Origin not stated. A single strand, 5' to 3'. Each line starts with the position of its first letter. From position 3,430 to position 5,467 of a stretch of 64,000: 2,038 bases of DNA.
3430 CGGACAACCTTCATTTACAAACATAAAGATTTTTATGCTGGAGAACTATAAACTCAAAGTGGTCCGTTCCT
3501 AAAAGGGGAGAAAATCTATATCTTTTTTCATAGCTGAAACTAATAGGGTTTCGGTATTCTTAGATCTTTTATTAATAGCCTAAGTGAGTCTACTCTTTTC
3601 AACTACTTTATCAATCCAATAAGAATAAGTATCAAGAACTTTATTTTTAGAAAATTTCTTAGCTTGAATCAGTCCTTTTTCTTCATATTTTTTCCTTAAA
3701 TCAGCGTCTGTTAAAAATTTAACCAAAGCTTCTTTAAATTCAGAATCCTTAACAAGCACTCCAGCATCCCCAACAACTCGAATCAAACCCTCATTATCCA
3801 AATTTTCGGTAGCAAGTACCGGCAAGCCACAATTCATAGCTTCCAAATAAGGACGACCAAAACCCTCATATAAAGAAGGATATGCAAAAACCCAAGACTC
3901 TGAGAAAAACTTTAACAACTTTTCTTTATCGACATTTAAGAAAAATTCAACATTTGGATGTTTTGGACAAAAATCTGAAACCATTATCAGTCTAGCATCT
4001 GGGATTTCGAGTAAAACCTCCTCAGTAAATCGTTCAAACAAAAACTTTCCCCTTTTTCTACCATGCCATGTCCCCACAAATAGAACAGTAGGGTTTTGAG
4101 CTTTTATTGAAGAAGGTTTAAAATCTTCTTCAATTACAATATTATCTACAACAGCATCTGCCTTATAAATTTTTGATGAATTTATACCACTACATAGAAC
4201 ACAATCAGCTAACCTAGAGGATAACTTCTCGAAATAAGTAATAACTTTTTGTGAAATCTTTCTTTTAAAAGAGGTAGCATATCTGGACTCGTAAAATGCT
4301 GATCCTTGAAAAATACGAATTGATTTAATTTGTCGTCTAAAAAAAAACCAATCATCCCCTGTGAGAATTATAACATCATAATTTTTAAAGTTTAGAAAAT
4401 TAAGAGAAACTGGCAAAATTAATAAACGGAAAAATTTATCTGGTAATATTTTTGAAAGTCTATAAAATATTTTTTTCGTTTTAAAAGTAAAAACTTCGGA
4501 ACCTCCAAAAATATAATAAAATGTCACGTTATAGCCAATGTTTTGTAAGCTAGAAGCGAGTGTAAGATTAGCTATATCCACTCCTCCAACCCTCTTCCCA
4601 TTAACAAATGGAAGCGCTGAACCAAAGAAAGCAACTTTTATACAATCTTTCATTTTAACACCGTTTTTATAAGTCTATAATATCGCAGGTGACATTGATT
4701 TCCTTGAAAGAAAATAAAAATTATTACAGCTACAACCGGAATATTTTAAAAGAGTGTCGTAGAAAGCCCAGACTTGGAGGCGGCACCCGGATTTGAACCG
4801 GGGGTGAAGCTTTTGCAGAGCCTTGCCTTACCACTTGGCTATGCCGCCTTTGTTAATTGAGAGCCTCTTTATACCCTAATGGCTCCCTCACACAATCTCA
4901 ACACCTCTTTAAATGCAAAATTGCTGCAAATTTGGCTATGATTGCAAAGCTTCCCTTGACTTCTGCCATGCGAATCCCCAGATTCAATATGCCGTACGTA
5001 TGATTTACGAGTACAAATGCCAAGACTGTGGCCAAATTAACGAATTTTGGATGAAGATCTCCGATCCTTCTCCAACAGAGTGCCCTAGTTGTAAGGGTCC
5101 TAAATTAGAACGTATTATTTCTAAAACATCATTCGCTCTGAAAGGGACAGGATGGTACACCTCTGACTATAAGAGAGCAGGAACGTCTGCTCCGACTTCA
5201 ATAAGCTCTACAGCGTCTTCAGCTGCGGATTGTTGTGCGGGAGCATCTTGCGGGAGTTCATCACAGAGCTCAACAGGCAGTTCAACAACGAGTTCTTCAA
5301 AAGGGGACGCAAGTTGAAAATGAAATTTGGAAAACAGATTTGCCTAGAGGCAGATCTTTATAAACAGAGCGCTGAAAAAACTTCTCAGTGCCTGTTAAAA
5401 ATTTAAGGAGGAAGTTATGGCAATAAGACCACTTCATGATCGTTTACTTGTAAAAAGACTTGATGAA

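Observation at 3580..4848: Very AT-rich glycosyltransferase immediately downstream of tRNA-Cys: probable small acquired islet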

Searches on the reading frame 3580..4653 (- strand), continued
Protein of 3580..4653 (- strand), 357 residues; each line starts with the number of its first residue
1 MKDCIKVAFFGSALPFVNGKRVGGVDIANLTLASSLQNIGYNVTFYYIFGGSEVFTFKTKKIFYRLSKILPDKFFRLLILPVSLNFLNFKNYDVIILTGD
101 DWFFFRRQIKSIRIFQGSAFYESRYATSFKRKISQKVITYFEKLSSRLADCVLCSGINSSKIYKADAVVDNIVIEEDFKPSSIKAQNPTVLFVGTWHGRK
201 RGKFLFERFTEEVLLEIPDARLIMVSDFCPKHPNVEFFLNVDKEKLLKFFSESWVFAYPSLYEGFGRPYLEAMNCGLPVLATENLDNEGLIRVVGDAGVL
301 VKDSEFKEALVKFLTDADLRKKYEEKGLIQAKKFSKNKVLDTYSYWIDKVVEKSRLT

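Call 13: list_cluster_members(proteins=[window:3580-4653:-, window:5717-7381:+, window:4913-5317:+, window:5417-5704:+, window:9375-11336:-, window:2675-2959:-])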
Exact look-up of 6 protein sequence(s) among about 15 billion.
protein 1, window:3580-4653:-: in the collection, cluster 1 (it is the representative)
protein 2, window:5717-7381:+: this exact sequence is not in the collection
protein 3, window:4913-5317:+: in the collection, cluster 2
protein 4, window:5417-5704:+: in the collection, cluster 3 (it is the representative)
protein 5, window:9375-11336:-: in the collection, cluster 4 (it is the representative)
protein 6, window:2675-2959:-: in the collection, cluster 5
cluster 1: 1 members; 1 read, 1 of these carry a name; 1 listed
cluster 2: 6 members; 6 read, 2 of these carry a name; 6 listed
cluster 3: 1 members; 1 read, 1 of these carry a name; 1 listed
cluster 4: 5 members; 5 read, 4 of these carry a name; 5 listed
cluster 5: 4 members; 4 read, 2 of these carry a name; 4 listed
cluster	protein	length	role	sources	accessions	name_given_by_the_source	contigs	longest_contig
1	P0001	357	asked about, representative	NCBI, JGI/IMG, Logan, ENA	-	phosphatidylinositol alpha-mannosyltransferase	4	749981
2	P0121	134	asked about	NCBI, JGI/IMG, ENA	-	putative FmdB family regulatory protein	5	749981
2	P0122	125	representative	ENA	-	-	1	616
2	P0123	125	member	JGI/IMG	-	putative FmdB family regulatory protein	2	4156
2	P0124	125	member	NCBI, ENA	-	-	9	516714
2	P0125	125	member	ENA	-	-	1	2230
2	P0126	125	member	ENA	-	-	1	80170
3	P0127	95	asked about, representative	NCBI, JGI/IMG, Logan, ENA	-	chaperonin GroES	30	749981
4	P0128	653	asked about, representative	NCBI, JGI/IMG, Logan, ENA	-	site-specific recombinase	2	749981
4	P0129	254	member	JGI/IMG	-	site-specific recombinase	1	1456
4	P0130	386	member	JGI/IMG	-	site-specific recombinase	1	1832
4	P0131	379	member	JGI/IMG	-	site-specific recombinase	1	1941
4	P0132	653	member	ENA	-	-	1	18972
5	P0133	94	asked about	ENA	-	-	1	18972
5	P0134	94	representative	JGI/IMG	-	hypothetical protein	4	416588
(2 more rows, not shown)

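Call 15: find_encoding_contigs(protein=P0124, flank=10000, max_places=10)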
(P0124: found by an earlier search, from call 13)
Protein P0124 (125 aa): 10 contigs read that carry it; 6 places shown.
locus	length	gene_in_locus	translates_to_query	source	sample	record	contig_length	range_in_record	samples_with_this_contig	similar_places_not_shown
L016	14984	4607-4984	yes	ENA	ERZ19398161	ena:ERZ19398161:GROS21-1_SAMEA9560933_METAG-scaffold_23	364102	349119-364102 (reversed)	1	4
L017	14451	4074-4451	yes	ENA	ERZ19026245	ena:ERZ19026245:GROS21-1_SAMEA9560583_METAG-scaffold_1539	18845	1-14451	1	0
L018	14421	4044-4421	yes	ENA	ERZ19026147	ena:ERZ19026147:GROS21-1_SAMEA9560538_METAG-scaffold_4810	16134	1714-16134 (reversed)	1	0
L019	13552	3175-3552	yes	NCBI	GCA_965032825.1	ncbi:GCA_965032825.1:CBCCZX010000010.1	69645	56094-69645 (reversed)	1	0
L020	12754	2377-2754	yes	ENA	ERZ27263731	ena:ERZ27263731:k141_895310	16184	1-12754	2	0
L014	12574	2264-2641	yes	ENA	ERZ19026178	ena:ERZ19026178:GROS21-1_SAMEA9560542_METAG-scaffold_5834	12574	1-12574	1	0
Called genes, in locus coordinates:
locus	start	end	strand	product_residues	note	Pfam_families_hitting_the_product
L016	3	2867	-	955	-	?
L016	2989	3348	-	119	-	PF15919:HicB_lk_antitox, PF15970:HicB-like_2 (weak), PF21748:UPF0150 (weak), PF05534:HicB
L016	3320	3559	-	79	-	PF07927:HicA_toxin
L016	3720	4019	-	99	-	PF01381:HTH_3 (faint), PF13744:HTH_37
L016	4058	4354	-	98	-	PF05973:Gp49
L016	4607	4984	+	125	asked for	PF09723:Zn_ribbon_8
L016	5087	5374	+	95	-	PF00166:Cpn10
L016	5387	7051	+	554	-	-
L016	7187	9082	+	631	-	-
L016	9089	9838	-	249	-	PF03808:Glyco_tran_WecG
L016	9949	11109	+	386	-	PF01370:Epimerase, PF16363:GDP_Man_Dehyd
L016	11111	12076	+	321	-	PF01370:Epimerase, PF04321:RmlD_sub_bind, PF16363:GDP_Man_Dehyd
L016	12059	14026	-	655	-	PF10136:SpecificRecomb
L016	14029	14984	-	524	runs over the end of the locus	PF01464:SLT, PF27553:SLT_superhelical (weak)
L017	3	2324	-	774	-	?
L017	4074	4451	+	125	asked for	PF09723:Zn_ribbon_8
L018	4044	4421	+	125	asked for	PF09723:Zn_ribbon_8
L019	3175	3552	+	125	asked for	PF09723:Zn_ribbon_8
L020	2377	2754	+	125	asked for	PF09723:Zn_ribbon_8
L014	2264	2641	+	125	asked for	PF09723:Zn_ribbon_8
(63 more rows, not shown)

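Call 22: find_encoding_contigs(protein=P0134, flank=10000, max_places=10)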
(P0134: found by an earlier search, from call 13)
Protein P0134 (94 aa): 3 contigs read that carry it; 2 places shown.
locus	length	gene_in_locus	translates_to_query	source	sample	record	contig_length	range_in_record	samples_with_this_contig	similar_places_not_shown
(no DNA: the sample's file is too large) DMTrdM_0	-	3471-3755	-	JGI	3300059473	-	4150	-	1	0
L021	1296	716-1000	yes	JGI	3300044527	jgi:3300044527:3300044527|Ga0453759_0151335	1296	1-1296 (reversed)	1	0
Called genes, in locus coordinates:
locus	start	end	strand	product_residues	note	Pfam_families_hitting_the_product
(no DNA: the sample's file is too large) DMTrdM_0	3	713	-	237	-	?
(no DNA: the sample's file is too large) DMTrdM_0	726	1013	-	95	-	PF00166:Cpn10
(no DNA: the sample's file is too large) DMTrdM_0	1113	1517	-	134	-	PF09723:Zn_ribbon_8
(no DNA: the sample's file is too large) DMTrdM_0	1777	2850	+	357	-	PF00534:Glycos_transf_1, PF13692:Glyco_trans_1_4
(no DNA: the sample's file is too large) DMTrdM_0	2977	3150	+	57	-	-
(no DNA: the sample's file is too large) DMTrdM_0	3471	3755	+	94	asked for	-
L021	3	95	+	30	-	?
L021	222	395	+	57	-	-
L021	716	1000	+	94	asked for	-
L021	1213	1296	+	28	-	?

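Call 39: find_encoding_contigs(protein=P0002, flank=8000, max_places=2)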
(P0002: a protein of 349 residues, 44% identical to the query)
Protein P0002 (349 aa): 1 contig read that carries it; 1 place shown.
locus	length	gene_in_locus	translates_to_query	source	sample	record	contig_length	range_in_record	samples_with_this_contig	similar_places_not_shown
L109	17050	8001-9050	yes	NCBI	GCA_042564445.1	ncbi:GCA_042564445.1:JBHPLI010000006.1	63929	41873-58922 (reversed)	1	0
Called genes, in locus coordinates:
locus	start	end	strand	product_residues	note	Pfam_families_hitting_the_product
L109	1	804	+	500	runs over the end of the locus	PF00982:Glyco_transf_20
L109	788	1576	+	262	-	PF02358:Trehalose_PPase, PF08282:Hydrolase_3 (faint)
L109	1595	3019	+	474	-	PF21269:TreT_GT1, PF20706:GT4-conflict, PF00534:Glycos_transf_1, PF13692:Glyco_trans_1_4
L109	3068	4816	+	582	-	PF00884:Sulfatase, PF01663:Phosphodiest (weak), PF16347:SGSH_C (faint)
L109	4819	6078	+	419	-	PF04055:Radical_SAM, PF13186:SPASM (weak)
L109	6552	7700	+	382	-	PF23023:Anti-Pycsar_Apyc1, PF12706:Lactamase_B_2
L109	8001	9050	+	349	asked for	PF13439:Glyco_transf_4, PF00534:Glycos_transf_1, PF13692:Glyco_trans_1_4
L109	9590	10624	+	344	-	PF02275:CBAH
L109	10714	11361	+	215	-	PF03006:HlyIII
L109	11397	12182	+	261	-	PF00561:Abhydrolase_1, PF12146:Hydrolase_4, PF12697:Abhydrolase_6, PF12695:Abhydrolase_5 (faint)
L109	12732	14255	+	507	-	PF07693:KAP_NTPase, PF13401:AAA_22 (weak)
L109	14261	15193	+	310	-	-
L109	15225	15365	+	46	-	PF03266:NTPase_1 (weak)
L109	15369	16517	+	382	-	-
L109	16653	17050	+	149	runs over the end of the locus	PF13441:Gly-zipper_YMGG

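Call 41: search_solved_structures(query=window:3580-4653:-, max_evalue=0.001, show_alignments=1)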
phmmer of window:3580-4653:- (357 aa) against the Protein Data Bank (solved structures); distinct sequences matched with E-value up to 0.001: 1.
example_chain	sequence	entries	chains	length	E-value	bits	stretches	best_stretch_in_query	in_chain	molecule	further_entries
6kih_A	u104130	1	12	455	7e-05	25.4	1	235-283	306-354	Tll1590 protein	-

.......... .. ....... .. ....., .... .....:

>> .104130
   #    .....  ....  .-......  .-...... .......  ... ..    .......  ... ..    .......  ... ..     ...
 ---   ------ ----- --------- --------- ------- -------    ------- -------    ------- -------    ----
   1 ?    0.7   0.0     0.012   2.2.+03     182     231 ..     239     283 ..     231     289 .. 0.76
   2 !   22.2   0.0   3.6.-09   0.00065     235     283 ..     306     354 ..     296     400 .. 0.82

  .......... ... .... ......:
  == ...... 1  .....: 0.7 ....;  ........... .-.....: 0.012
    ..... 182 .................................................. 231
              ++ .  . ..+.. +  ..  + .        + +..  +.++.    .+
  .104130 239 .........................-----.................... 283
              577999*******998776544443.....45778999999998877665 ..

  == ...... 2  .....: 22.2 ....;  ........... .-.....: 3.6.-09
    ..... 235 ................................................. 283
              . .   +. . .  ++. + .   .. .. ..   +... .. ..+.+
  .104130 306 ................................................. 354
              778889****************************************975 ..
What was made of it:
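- On PimA (phosphatidylinositol alpha-mannosyltransferase), the name given by JGI: PDB sequence search finds only one marginal hit (call 41).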

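Call 55: search_protein_families(library=padloc, proteins=[window:3580-4653:-], max_evalue=0.001)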
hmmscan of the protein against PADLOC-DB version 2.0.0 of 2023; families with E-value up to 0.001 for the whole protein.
window:3580-4653:- (357 aa): 0 families

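Call 60: search_dna_similar(query=window:3580-4653:-, collection=phages, mode=protein, max_evalue=0.00001, max_rows=8)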
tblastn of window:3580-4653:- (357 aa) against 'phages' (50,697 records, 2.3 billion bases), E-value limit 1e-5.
Records with a match: 3; places in all: 3; records where one place covers at least 80% of the query: 0.
Best place of each record, by identity: <60% 3.
By first word of the organism name: Bacteriophage 3.
By host as written in the record: - 3.
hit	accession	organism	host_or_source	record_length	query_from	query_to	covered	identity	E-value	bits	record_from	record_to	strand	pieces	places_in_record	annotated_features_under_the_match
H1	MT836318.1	Bacteriophage sp.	human fecal samples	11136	241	341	28%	33.3%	2e-9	65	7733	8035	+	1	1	record has no annotation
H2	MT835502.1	Bacteriophage sp.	human fecal samples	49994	235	348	32%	28.7%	7e-6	54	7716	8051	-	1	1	record has no annotation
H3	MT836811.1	Bacteriophage sp.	human fecal samples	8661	241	335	27%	30.6%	4e-6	55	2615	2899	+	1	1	record has no annotation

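Call 71: predict_structure(alignment_id=A5)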
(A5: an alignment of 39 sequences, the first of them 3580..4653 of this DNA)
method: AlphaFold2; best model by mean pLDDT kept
length: 357 residues; sequences in the alignment: 39
mean_pLDDT: 91.5   pTM: 0.89
mean pLDDT of the five models: 91.5, 90.9, 88.7, 88.7, 88.5
residues with pLDDT >= 90: 259; 70-90: 85; 50-70: 13; < 50: 0
segments of 3 or more residues with pLDDT < 50: none
pLDDT, mean of each block of 10 residues (from residue 1): 91 72 82 96 93 83 86 84 91 91 80 93 89 92 93 93 95 93 96 92 97 98 97 97 93 95 79 97 85 92 97 98 97 95 98 91
secondary structure, 60 per line:
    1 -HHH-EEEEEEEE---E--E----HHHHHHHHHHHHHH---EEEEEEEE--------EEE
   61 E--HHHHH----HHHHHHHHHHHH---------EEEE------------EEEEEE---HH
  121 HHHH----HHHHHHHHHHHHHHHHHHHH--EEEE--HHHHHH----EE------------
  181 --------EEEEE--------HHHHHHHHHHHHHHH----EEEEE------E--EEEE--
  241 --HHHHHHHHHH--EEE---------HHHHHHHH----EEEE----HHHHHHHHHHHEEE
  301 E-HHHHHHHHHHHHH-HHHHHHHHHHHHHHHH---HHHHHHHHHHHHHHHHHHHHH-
elements in order: E6-13 H25-38 E42-49 E58-61 H64-68 H73-84 E94-97 E110-115 H119-124 H129-148 E151-154 H157-162 E189-193 H202-216 E221-225 E235-238 H243-252 E255-257 H267-274 E279-282 H287-297 E298-301 H303-315 H317-332 H336-356
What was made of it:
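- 3580..4653 (-): GT4-family (GT-B fold, retaining type) glycosyltransferase, 357 aa. This is the cargo gene. AlphaFold2 pLDDT 91.5 (call 71).
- On GT4 / Pfam Glycos_transf_1 (GT-B retaining glycosyltransferases): AlphaFold2 model with pLDDT 91.5 and pTM 0.89 (call 71).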

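Call 74: fold_search(model_id=the predicted structure, library=pdb)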
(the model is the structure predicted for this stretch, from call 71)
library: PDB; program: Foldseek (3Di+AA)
matches with E <= 10: 1355; with E <= 0.001: 410
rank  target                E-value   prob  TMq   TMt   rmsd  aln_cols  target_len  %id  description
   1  3c48_A                6.7e-16  1.00  0.46  0.42  11.9       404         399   16  Structure of the retaining glycosyltransferase MshA: The first step in mycothiol biosynthesis. Organism: Corynebacteri (released 2008-03-25)
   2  3c4q_A                7.9e-16  1.00  0.75  0.69   5.1       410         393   18  Structure of the retaining glycosyltransferase MshA : The first step in mycothiol biosynthesis. Organism : Corynebacte (released 2008-04-01)
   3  3fro_A                9.9e-16  1.00  0.68  0.56   7.5       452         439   18  Crystal structure of Pyrococcus abyssi glycogen synthase with open and closed conformations (released 2010-01-12)
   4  3c4q_B                1.1e-15  1.00  0.77  0.70   5.0       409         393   17  Structure of the retaining glycosyltransferase MshA : The first step in mycothiol biosynthesis. Organism : Corynebacte (released 2008-04-01)
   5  3l01_A                1.6e-15  1.00  0.67  0.57   7.3       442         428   17  Crystal structure of monomeric glycogen synthase from Pyrococcus abyssi (released 2010-12-29)
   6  3c48_B                2.1e-15  1.00  0.46  0.42  11.8       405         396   17  Structure of the retaining glycosyltransferase MshA: The first step in mycothiol biosynthesis. Organism: Corynebacteri (released 2008-03-25)
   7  6tvp_A                2.3e-15  1.00  0.73  0.68   4.7       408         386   18  Structure of Mycobacterium smegmatis alpha-maltose-1-phosphate synthase GlgM (released 2020-04-22)
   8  7qsg_A                2.5e-15  1.00  0.75  0.71   4.9       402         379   16  Methylmannose polysaccharide mannosyltransferase from M. hassiacum (released 2023-01-25)
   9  6tvp_B                2.8e-15  1.00  0.71  0.66   4.9       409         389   17  Structure of Mycobacterium smegmatis alpha-maltose-1-phosphate synthase GlgM (released 2020-04-22)
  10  2bis_A                1.4e-14  1.00  0.68  0.56   7.4       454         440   18  Structure of glycogen synthase from Pyrococcus abyssi (released 2005-11-28)
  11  2gej                  2.3e-14  1.00  0.72  0.72   4.9       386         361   17  Crystal Structure of phosphatidylinositol mannosyltransferase (PimA) from Mycobacterium smegmatis in complex with GDP-Ma (released 2007-04-03)
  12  6d9t                  2.7e-14  1.00  0.75  0.71   4.6       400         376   18  BshA from Staphylococcus aureus complexed with UDP (released 2019-05-08)
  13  6n1x                  4.0e-14  1.00  0.75  0.71   4.7       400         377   18  BshA from Staphylococcus aureus complexed with UDP and N-acetylglucosamine (released 2019-08-21)
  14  3mbo_E                4.2e-14  1.00  0.74  0.71   4.5       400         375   16  Crystal Structure of the Glycosyltransferase BaBshA bound with UDP and L-malate (released 2010-09-29)
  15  3mbo_A                6.3e-14  1.00  0.73  0.70   4.5       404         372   16  Crystal Structure of the Glycosyltransferase BaBshA bound with UDP and L-malate (released 2010-09-29)
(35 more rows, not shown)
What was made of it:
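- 3580..4653 (-): Foldseek TM 0.7-0.77 to MshA, GlgM, BshA, PimA, WaaG and PglA (call 74).
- On GT4 / Pfam Glycos_transf_1 (GT-B retaining glycosyltransferases): Foldseek probability 1.00 and TM 0.7-0.77 to MshA, GlgM, BshA, PimA and WaaG (call 74).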

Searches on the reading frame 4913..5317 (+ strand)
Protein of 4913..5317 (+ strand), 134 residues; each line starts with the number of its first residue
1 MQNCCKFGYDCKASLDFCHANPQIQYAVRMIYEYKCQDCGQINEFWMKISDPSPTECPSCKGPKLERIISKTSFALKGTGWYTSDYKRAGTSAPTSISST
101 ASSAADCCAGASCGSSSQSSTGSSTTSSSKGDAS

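Call 9: search_protein_families(library=pfam, proteins=[window:4913-5317:+], max_evalue=0.01)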
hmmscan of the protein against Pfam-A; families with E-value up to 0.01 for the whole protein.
window:4913-5317:+ (134 aa): 2 families
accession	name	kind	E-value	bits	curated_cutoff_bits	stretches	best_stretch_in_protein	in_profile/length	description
PF09723.15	Zn_ribbon_8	-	1.6e-13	50.9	34.4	1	31-69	3-41/41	Zinc ribbon domain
PF23458.2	DUF7130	-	0.00038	20.7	35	1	32-65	52-81/89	Domain of unknown function (DUF7130)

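Call 10: search_protein_families(library=ncbifam, proteins=[window:4913-5317:+], max_evalue=0.01)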
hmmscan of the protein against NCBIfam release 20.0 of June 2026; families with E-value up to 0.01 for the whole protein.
window:4913-5317:+ (134 aa): 2 families
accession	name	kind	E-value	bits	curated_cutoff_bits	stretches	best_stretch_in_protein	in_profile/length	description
TIGR02605.1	CxxC_CxxC_SSSS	subfamily_domain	1.8e-17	63.1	31.3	1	31-80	3-52/52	FmdB family zinc ribbon protein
NF053663.1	RPWMISH_prot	domain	2.2e-07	31.6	120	1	31-129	3-99/115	RPWMISH domain-containing protein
